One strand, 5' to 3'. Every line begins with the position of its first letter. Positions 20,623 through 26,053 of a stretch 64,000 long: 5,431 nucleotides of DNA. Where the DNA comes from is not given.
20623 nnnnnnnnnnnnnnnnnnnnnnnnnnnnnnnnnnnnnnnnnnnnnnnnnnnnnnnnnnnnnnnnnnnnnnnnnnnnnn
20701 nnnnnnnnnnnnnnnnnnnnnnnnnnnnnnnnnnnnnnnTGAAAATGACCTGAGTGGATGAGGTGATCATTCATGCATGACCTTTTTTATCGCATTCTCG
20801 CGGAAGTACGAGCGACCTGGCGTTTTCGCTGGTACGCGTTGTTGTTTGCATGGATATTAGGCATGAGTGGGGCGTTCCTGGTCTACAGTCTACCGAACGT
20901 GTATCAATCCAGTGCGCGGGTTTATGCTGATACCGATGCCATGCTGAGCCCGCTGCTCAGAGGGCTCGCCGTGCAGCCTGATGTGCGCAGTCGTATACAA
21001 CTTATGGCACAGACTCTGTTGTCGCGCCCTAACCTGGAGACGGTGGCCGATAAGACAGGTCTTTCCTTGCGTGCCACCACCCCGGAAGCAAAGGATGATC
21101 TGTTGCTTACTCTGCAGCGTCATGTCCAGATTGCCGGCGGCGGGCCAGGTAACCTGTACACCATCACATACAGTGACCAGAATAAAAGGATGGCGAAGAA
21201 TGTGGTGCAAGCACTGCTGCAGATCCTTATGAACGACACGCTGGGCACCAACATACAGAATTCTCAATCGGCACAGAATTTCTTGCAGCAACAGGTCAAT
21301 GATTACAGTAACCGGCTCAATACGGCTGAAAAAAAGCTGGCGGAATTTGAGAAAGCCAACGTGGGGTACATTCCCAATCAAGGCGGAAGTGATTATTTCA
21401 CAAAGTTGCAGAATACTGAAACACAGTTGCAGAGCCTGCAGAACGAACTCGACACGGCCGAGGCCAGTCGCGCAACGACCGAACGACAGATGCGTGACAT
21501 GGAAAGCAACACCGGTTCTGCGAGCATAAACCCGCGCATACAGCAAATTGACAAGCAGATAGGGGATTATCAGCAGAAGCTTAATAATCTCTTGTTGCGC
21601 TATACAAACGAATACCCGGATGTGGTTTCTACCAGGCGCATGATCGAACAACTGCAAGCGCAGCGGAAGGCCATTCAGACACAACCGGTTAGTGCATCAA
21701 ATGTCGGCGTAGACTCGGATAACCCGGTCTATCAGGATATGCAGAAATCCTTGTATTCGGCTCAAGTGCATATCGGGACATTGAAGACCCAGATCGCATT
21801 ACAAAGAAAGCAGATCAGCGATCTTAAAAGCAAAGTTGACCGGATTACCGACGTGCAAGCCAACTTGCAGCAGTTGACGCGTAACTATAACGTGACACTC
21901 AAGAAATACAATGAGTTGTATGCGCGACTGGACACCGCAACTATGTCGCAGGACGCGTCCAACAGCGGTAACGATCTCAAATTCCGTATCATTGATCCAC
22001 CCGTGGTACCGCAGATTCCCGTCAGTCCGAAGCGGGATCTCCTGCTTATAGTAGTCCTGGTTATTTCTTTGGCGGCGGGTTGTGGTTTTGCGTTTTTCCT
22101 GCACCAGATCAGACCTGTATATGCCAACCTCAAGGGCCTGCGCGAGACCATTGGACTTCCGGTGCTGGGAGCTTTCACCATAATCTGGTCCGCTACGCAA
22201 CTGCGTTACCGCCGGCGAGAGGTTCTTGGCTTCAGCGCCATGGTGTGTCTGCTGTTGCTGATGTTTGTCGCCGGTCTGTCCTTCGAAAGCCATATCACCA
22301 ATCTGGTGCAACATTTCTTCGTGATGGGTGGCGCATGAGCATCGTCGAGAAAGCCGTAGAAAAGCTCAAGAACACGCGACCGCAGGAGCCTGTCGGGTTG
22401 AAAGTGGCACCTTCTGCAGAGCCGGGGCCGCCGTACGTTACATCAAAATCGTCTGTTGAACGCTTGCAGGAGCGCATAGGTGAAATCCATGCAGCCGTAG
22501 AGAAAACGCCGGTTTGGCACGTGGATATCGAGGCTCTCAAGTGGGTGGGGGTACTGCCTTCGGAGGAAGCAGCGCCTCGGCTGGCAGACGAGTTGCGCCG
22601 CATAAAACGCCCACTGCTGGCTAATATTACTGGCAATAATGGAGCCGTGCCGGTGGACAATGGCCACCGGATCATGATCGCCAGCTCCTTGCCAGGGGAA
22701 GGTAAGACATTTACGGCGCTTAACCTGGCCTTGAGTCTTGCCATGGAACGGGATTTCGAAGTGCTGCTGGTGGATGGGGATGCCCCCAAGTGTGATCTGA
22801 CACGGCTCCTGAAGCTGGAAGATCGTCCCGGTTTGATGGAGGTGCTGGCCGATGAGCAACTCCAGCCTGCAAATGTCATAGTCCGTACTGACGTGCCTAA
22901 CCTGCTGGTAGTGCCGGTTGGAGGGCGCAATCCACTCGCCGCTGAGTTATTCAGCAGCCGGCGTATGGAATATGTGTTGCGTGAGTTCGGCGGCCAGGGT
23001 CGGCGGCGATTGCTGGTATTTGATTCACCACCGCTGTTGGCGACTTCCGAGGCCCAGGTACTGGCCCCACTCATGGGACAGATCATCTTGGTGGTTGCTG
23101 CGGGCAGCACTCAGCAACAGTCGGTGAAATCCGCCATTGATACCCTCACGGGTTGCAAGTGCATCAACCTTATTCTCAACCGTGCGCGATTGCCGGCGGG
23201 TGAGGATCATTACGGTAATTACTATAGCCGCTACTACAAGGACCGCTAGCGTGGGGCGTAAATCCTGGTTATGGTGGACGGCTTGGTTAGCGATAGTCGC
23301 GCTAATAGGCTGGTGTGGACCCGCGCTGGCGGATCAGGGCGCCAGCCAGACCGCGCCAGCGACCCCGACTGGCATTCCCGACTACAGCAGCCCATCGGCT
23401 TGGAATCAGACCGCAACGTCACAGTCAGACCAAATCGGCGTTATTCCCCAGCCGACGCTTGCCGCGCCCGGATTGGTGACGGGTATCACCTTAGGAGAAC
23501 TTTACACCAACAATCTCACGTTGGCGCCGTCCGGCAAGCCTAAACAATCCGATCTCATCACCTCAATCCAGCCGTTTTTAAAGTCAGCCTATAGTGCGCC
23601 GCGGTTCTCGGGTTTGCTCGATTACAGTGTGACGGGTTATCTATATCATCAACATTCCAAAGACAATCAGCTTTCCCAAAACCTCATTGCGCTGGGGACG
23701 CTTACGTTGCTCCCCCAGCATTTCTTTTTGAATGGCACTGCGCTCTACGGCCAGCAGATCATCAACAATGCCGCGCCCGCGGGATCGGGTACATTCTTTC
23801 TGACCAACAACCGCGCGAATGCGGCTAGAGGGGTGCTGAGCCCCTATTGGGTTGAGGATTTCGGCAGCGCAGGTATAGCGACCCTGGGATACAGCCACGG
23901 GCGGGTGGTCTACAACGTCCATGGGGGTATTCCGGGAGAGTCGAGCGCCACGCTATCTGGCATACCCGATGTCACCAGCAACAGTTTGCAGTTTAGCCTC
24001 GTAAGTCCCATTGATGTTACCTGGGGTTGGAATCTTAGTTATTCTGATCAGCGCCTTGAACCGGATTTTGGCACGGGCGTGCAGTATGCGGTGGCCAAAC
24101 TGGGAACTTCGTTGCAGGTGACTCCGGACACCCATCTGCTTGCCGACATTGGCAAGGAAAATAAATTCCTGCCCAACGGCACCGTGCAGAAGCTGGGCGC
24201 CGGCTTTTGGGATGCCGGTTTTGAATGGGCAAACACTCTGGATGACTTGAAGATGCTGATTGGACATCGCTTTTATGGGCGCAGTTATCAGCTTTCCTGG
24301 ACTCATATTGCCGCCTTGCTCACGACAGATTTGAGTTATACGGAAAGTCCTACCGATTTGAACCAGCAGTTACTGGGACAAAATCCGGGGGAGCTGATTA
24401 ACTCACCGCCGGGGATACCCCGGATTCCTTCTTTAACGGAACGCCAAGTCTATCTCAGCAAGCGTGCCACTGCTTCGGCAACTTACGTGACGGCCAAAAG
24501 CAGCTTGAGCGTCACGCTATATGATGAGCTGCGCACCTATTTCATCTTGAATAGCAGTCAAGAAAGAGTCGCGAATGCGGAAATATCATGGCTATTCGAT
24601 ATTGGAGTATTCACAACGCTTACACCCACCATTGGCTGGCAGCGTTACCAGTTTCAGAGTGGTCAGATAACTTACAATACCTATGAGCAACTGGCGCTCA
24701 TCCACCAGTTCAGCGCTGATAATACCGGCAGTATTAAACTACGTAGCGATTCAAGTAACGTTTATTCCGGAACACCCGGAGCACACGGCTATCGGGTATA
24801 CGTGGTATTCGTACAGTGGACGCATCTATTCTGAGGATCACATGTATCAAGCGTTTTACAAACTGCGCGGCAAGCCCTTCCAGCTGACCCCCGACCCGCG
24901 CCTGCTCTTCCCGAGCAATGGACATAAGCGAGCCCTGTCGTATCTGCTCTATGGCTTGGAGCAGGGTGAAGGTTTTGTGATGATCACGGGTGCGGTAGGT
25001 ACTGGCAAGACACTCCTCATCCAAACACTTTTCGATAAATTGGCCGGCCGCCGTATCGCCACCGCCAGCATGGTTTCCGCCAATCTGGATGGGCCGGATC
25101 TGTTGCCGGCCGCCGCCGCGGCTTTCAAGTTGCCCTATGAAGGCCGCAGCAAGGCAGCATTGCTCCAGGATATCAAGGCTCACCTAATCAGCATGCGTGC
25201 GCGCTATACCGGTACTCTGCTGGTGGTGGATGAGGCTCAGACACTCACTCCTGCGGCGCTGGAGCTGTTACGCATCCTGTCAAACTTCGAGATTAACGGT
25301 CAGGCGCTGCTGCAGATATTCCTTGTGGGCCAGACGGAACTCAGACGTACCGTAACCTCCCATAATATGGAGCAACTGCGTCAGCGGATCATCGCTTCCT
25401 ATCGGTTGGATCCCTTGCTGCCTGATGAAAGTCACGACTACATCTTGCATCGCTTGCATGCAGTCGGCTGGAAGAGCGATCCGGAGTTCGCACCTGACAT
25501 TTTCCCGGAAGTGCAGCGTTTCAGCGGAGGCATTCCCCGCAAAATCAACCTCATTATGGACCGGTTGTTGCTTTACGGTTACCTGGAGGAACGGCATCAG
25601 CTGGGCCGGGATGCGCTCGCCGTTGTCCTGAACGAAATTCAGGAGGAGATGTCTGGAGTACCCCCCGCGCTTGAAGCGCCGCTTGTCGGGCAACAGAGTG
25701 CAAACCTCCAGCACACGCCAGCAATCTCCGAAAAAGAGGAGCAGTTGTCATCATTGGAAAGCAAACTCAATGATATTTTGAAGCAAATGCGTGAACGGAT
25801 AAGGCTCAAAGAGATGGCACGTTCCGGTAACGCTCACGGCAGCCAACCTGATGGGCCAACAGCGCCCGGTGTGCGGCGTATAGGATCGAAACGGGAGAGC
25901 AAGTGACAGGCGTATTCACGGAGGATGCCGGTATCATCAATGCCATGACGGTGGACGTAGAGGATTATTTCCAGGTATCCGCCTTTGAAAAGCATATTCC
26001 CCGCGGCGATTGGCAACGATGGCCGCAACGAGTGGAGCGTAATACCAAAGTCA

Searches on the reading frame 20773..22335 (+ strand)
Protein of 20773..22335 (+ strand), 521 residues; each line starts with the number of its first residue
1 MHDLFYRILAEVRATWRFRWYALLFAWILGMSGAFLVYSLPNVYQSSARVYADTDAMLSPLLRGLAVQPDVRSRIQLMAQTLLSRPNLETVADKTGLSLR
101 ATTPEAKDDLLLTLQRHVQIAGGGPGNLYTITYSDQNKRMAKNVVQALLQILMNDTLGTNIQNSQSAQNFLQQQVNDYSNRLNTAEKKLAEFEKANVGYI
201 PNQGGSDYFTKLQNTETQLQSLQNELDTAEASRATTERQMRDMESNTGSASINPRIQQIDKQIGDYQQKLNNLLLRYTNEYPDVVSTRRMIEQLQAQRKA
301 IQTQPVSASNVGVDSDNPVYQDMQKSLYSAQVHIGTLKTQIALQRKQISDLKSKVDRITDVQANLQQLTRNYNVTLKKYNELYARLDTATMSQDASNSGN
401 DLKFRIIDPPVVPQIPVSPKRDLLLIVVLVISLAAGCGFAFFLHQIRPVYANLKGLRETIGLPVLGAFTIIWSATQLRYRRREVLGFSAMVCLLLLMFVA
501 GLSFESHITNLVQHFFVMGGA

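Call 12: search_protein_families(library=ncbifam, proteins=[window:20773-22335:+], max_evalue=0.00001)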
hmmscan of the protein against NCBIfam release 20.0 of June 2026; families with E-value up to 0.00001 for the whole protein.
window:20773-22335:+ (521 aa): 5 families
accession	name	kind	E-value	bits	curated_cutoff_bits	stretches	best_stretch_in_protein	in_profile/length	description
TIGR03007.1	pepcterm_ChnLen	equivalog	4.1e-140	467.3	278.85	1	8-500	3-492/498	XrtA system polysaccharide chain length determinant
TIGR03017.1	EpsF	equivalog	5.9e-17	61.5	422.75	1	114-467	119-442/444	chain length determinant protein EpsF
TIGR01005.1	eps_transp_fam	subfamily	3.2e-16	58.7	411.7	1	100-462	128-471/754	exopolysaccharide transport protein family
NF045487.1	ASRP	equivalog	1.2e-07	30.8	300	0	157-303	322-460/593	archaea-specific SMC-related protein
TIGR02168.1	SMC_prok_B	equivalog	1.6e-06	26.2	567.35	1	156-391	725-972/1181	chromosome segregation protein SMC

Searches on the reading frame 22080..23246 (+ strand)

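Call 12: search_protein_families(library=ncbifam, proteins=[window:22080-23246:+], max_evalue=0.00001)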
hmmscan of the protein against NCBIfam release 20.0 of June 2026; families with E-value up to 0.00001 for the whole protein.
window:22080-23246:+ (389 aa): 7 families
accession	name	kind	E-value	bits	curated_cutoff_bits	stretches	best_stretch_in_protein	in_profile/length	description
TIGR03018.1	pepcterm_TyrKin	hypoth_equivalog_domain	4.8e-60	202.4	230.65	1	162-367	5-207/207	XrtA-associated tyrosine autokinase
TIGR01007.1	eps_fam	subfamily_domain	2.3e-23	82.8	108.05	1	195-382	17-201/204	polysaccharide biosynthesis tyrosine autokinase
TIGR01005.1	eps_transp_fam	subfamily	2.1e-14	52.7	411.7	1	159-368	509-717/754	exopolysaccharide transport protein family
NF008568.0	PRK11519.1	equivalog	2e-13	49.4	1068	1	198-387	529-716/720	tyrosine-protein kinase Wzc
NF007350.0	PRK09841.1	equivalog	3.5e-13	48.5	1248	1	197-369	533-703/726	tyrosine-protein kinase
TIGR03029.1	EpsG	equivalog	7.3e-10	38.4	313.8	1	198-357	106-261/274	chain length determinant protein tyrosine kinase EpsG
TIGR01969.1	minD_arch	subfamily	1.1e-06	28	201.75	1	198-369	3-170/251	cell division ATPase MinD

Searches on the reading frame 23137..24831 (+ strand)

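Call 12: search_protein_families(library=ncbifam, proteins=[window:23137-24831:+], max_evalue=0.00001)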
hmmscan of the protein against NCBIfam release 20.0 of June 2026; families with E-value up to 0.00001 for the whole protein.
window:23137-24831:+ (565 aa): 1 family
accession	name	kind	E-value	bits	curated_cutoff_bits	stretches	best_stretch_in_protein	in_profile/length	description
TIGR03016.1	pepcterm_hypo_1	hypoth_equivalog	9.1e-40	137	90.85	1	116-413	9-292/477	TIGR03016 family PEP-CTERM system-associated outer membrane protein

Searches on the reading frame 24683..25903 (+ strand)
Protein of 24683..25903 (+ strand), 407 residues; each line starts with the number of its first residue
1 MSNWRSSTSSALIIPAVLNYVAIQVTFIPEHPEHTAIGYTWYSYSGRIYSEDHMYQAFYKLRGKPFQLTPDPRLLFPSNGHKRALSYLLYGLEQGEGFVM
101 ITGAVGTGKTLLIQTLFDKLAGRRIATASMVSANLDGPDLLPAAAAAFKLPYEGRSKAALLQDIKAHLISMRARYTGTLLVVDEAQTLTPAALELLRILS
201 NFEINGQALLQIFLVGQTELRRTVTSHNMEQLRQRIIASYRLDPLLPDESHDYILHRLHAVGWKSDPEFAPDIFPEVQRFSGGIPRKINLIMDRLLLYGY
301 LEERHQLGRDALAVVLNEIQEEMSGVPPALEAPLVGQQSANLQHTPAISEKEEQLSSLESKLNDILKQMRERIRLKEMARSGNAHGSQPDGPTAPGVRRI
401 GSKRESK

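Call 12: search_protein_families(library=ncbifam, proteins=[window:24683-25903:+], max_evalue=0.00001)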
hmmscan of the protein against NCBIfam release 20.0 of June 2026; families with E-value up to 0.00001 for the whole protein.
window:24683-25903:+ (407 aa): 1 family
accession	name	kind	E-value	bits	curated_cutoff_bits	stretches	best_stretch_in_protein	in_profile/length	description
TIGR03015.1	pepcterm_ATPase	hypoth_equivalog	2e-95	319.2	324.5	1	54-322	1-269/269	XrtA/PEP-CTERM system-associated ATPase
